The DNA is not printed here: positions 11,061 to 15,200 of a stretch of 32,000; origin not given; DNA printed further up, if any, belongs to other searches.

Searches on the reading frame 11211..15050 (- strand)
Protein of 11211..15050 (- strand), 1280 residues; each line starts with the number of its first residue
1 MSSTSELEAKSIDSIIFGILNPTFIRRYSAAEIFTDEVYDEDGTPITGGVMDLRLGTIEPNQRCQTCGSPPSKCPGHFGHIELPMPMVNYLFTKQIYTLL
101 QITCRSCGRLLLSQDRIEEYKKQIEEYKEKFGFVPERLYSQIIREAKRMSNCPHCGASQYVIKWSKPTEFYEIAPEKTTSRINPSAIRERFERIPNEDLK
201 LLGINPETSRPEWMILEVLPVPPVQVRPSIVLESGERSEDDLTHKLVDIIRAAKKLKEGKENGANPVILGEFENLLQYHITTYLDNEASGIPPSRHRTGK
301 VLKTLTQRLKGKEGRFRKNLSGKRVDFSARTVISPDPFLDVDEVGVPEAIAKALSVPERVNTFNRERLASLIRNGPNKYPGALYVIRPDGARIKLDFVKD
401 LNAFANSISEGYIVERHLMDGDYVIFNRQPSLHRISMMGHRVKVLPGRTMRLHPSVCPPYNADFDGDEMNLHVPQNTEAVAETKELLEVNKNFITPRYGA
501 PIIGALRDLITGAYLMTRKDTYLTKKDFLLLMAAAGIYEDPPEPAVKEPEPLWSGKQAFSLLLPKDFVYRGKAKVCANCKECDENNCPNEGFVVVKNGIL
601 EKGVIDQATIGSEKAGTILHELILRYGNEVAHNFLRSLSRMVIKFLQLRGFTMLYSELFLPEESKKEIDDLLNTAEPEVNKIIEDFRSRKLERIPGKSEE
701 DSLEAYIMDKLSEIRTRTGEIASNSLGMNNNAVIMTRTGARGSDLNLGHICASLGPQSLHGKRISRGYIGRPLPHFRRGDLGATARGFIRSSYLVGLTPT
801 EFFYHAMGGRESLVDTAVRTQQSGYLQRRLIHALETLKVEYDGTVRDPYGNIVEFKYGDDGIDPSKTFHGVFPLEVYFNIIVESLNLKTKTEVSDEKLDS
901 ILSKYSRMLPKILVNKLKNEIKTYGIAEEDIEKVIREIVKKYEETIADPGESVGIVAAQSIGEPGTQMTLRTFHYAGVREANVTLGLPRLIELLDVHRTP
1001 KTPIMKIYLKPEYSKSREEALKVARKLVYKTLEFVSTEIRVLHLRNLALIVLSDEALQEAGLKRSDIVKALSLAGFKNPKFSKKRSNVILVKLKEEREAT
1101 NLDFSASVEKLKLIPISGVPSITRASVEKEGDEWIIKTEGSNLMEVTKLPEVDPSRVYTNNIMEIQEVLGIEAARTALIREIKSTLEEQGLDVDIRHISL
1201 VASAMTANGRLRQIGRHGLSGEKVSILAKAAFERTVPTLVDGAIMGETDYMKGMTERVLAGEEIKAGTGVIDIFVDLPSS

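Call 51: search_protein_families(library=pfam, proteins=[window:11211-15050:-], max_evalue=0.00001)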
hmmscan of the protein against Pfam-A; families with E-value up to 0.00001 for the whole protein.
window:11211-15050:- (1280 aa): 5 families
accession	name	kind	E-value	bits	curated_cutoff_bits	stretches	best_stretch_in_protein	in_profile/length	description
PF04997.17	RNA_pol_Rpb1_1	-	3.9e-91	306.1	39.7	1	10-320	2-312/312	RNA polymerase Rpb1, domain 1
PF04998.22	RNA_pol_Rpb1_5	-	6.7e-84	281.9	28.5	1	796-1225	1-265/267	RNA polymerase Rpb1, domain 5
PF00623.25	RNA_pol_Rpb1_2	-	4.6e-69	232.3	25.3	1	322-488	1-165/166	RNA polymerase Rpb1, domain 2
PF04983.23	RNA_pol_Rpb1_3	-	3.9e-40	137.8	28.9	1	492-654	1-158/162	RNA polymerase Rpb1, domain 3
PF05000.22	RNA_pol_Rpb1_4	-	5.8e-25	87.7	24.8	1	684-789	2-107/107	RNA polymerase Rpb1, domain 4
